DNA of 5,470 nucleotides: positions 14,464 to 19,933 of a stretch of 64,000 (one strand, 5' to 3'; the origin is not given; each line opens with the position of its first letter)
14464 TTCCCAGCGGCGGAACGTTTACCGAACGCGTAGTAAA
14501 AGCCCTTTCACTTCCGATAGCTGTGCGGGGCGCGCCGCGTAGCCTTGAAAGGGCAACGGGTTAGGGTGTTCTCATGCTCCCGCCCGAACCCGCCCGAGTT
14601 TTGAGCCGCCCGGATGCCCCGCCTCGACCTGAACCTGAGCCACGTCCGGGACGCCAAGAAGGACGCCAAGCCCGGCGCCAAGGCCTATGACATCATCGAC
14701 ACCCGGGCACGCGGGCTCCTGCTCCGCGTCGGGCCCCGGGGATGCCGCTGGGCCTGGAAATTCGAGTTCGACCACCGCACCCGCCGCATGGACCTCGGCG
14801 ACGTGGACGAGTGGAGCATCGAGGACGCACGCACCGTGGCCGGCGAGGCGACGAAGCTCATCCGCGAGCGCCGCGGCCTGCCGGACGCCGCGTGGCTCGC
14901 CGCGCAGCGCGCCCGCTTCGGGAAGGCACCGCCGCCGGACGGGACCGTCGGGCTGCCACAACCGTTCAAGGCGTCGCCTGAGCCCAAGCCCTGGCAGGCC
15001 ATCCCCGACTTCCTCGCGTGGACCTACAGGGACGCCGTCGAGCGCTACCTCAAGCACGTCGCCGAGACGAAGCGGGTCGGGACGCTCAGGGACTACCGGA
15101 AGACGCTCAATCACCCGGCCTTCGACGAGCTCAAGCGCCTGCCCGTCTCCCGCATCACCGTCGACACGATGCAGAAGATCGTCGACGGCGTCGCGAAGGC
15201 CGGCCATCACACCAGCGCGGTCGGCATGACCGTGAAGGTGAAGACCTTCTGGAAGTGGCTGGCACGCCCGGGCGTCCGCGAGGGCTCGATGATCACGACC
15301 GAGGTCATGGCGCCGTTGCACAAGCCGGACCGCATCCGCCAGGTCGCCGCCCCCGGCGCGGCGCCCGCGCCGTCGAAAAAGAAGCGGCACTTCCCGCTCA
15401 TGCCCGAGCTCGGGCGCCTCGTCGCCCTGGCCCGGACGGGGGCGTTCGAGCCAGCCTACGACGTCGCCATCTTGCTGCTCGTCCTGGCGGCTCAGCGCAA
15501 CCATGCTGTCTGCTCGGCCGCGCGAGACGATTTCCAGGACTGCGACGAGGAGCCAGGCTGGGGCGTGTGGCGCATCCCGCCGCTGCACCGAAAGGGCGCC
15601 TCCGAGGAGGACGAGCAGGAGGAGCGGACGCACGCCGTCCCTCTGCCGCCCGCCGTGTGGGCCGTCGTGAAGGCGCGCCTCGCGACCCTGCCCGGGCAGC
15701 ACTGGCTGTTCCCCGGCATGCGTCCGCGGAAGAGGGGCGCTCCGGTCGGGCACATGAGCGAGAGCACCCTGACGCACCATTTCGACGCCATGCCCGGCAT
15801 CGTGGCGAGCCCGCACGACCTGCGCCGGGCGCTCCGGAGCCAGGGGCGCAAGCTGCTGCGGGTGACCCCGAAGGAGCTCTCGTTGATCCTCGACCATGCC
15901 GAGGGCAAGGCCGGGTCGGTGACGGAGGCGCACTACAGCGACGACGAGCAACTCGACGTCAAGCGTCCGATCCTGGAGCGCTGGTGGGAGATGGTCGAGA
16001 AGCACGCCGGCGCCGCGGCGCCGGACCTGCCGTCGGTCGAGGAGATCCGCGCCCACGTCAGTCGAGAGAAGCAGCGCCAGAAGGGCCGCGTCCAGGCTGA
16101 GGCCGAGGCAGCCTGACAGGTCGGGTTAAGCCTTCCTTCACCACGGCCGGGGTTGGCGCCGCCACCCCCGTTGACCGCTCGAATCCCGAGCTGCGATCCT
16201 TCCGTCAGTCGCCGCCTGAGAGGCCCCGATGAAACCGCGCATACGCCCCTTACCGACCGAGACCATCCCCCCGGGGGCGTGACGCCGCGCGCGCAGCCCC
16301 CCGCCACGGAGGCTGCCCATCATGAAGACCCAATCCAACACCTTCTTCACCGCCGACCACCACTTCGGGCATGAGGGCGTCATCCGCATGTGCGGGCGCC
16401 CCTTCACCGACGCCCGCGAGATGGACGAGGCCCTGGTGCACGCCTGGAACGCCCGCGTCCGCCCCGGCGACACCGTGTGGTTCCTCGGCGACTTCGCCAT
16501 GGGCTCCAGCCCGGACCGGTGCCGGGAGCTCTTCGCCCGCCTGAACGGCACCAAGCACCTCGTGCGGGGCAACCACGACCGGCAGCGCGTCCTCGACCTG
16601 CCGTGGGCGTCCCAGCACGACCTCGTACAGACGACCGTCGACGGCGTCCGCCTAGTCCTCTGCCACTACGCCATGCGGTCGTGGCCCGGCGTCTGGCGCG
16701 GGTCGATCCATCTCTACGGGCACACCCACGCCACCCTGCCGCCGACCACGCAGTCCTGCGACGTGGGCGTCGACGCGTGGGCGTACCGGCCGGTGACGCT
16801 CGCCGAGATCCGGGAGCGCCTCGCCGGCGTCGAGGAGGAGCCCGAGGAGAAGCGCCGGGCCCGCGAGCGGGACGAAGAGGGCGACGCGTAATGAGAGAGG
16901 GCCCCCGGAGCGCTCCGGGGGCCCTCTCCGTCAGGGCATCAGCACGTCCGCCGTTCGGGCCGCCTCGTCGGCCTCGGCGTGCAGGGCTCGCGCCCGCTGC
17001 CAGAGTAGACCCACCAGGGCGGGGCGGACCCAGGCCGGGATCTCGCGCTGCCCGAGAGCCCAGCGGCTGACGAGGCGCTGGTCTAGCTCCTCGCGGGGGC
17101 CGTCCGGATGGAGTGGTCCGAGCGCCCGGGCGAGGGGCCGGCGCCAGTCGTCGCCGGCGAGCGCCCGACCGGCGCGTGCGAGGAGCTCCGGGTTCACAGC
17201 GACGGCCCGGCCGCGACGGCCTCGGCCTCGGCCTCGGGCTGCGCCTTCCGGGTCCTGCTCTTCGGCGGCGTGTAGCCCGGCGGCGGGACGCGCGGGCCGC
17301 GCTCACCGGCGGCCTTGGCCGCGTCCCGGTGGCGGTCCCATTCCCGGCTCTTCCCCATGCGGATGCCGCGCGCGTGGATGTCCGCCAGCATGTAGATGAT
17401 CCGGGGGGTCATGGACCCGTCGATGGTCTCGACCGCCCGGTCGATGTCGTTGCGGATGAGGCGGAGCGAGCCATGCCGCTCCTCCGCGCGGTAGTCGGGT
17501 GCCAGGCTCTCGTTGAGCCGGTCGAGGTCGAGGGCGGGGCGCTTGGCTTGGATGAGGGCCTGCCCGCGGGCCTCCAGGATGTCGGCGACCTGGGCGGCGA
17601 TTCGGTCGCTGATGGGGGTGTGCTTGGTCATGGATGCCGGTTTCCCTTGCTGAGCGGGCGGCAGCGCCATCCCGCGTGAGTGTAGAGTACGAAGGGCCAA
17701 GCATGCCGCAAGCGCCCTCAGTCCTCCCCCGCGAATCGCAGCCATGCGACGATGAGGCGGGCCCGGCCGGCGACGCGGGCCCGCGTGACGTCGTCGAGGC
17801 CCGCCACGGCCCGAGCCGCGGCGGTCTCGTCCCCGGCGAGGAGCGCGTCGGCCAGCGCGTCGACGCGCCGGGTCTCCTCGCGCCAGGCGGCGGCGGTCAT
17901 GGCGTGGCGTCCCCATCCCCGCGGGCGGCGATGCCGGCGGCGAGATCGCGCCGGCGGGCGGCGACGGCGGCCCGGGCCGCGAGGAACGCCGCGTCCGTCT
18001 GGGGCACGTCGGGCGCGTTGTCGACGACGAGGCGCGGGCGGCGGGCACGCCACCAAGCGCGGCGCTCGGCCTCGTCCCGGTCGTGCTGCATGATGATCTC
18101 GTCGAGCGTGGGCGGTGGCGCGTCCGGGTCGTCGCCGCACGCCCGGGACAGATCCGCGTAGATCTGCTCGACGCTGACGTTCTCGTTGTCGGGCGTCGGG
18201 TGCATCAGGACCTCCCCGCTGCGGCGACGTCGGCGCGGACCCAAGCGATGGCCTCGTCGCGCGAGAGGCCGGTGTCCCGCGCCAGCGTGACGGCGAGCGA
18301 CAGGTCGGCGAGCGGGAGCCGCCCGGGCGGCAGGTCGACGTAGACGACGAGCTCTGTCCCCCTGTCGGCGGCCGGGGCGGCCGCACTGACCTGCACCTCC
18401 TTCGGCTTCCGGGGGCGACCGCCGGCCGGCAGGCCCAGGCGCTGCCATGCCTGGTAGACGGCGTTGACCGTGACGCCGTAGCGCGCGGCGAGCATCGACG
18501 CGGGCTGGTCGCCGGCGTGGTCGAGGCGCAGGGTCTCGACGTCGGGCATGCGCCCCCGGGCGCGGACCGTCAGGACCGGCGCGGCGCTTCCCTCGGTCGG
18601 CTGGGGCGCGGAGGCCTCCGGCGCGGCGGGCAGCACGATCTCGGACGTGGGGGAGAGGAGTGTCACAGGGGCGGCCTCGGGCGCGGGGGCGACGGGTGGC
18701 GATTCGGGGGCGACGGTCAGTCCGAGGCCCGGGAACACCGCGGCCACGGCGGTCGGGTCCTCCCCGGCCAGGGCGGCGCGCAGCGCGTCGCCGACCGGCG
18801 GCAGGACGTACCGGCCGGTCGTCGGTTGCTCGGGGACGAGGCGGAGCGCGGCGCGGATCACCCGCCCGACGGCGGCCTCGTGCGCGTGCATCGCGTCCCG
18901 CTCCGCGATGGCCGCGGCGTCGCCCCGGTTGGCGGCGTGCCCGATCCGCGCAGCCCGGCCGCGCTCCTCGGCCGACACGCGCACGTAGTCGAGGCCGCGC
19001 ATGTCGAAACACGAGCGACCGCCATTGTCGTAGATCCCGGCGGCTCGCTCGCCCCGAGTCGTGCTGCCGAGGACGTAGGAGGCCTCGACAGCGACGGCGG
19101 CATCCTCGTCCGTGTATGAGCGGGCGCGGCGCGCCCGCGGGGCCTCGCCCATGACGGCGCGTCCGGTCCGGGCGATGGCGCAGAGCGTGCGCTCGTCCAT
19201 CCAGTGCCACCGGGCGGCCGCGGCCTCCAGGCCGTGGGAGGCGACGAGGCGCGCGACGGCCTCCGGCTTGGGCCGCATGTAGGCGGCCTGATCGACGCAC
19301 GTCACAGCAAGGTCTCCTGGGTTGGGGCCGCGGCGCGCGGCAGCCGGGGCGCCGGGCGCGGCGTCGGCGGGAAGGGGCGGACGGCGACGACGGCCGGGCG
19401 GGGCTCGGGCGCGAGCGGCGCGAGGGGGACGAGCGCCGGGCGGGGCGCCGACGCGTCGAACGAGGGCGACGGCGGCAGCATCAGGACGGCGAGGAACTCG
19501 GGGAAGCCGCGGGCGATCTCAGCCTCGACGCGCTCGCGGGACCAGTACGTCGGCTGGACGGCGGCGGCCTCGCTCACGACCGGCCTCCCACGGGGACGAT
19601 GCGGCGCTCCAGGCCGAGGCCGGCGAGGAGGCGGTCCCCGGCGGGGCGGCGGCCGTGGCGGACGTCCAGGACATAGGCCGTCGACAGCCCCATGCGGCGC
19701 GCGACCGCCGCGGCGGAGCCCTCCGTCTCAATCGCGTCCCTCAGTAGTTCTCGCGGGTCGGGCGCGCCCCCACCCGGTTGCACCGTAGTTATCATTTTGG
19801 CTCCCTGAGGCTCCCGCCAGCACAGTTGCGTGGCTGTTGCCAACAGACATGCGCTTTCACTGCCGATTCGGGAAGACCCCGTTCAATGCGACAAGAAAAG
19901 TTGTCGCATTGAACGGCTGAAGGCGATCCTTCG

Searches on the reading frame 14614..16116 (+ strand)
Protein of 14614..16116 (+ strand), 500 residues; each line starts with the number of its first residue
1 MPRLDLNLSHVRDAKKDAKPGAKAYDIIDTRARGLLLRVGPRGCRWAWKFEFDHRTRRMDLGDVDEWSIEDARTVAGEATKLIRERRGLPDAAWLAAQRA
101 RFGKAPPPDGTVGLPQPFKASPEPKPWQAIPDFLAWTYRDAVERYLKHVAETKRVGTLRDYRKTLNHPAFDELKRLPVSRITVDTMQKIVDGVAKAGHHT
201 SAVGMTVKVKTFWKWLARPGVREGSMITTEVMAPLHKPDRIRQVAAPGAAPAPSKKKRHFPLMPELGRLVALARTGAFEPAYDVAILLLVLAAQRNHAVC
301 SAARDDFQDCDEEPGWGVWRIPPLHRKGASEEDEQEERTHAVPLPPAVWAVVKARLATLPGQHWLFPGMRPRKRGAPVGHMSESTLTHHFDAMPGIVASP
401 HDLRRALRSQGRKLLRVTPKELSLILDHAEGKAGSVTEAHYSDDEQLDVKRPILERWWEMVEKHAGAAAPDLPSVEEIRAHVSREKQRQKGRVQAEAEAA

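Call 27: search_protein_families(library=pfam, proteins=[window:14614-16116:+], max_evalue=0.05)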
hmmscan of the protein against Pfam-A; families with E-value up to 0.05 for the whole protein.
window:14614-16116:+ (500 aa): 4 families
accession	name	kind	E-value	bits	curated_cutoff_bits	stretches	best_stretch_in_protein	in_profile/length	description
PF13356.12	Arm-DNA-bind_3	-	1.1e-07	32.3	27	1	18-85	9-72/83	Arm DNA-binding domain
PF02899.23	Phage_int_SAM_1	-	0.0021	18.8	22.3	1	142-218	1-81/83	Phage integrase, N-terminal SAM-like domain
PF14659.12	Phage_int_SAM_3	-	0.0036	17.9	22.6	1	137-191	1-55/58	Phage integrase, N-terminal SAM-like domain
PF22022.2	Phage_int_M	-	0.0069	17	27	1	140-204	3-67/96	Phage integrase central domain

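Call 28: search_protein_families(library=phrogs, proteins=[window:14614-16116:+], max_evalue=0.01)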
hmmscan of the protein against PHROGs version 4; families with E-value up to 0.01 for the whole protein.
window:14614-16116:+ (500 aa): 2 families
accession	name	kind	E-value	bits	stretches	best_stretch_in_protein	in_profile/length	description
phrog_1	-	integration and excision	3e-27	97.1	1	120-476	157-466/611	integrase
phrog_3423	-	unknown function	5.1e-06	27.5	1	16-85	14-82/157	-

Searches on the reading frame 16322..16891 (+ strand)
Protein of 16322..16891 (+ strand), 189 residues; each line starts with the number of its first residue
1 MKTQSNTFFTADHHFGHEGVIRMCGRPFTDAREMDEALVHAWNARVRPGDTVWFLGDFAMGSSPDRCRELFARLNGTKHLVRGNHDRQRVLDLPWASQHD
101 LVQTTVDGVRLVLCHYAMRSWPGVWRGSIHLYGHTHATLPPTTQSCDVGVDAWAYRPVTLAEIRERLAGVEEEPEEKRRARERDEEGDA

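Call 27: search_protein_families(library=pfam, proteins=[window:16322-16891:+], max_evalue=0.05)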
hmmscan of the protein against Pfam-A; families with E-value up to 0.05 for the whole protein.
window:16322-16891:+ (189 aa): 2 families
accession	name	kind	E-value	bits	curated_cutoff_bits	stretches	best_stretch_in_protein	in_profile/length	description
PF12850.12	Metallophos_2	-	1.8e-06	28.5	27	1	40-138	17-119/154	Calcineurin-like phosphoesterase superfamily domain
PF00149.33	Metallophos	-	7.4e-06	27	21.5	1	9-98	5-93/191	Calcineurin-like phosphoesterase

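Call 28: search_protein_families(library=phrogs, proteins=[window:16322-16891:+], max_evalue=0.01)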
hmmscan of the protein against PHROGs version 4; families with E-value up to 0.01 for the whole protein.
window:16322-16891:+ (189 aa): 2 families
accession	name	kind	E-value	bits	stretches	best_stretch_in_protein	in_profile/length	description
phrog_547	-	other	3.1e-52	178.1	1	2-183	26-215/245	phosphoesterase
phrog_30537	-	unknown function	0.00013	23.3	1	21-60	2-40/87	-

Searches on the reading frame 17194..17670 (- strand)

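Call 54: search_protein_families(library=pfam, proteins=[window:17194-17670:-], max_evalue=0.1)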
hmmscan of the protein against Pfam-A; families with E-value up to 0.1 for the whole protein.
window:17194-17670:- (158 aa): 1 family
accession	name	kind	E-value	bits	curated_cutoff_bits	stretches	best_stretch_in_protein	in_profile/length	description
PF24218.1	DUF7437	-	0.013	15.7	27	0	64-92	12-39/66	Family of unknown function (DUF7437)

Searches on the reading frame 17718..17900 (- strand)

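Call 54: search_protein_families(library=pfam, proteins=[window:17718-17900:-], max_evalue=0.1)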
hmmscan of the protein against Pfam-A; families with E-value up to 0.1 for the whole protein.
window:17718-17900:- (60 aa): 1 family
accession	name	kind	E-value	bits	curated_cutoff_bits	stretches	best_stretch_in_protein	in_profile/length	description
PF20271.3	CATASP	-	0.085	13.2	29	1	2-44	15-57/86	CATRA-Associated Small Protein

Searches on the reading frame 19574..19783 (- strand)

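Call 54: search_protein_families(library=pfam, proteins=[window:19574-19783:-], max_evalue=0.1)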
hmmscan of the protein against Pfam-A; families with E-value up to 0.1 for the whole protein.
window:19574-19783:- (69 aa): 2 families
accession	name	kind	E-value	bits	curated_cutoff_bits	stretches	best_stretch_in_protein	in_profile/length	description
PF15943.11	YdaS_toxin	-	0.0011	19.2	30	1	14-44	1-31/65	Bacterial toxin YdaS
PF18024.7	HTH_50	-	0.016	15.3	27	1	11-38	13-40/50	Helix-turn-helix domain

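Call 55: search_protein_families(library=phrogs, proteins=[window:19574-19783:-], max_evalue=0.05)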
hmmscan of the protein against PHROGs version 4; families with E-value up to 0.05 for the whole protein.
window:19574-19783:- (69 aa): 4 families
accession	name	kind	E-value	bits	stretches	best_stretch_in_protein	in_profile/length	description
phrog_35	-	transcription regulation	0.00048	21.2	1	13-52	77-117/181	transcriptional repressor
phrog_3642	-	DNA, RNA and nucleotide metabolism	0.009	16.9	1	23-56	23-56/79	HTH DNA binding protein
phrog_638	-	transcription regulation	0.025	15.4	1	12-50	6-46/145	transcriptional regulator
phrog_12126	-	unknown function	0.029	15.1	1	9-54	8-51/57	-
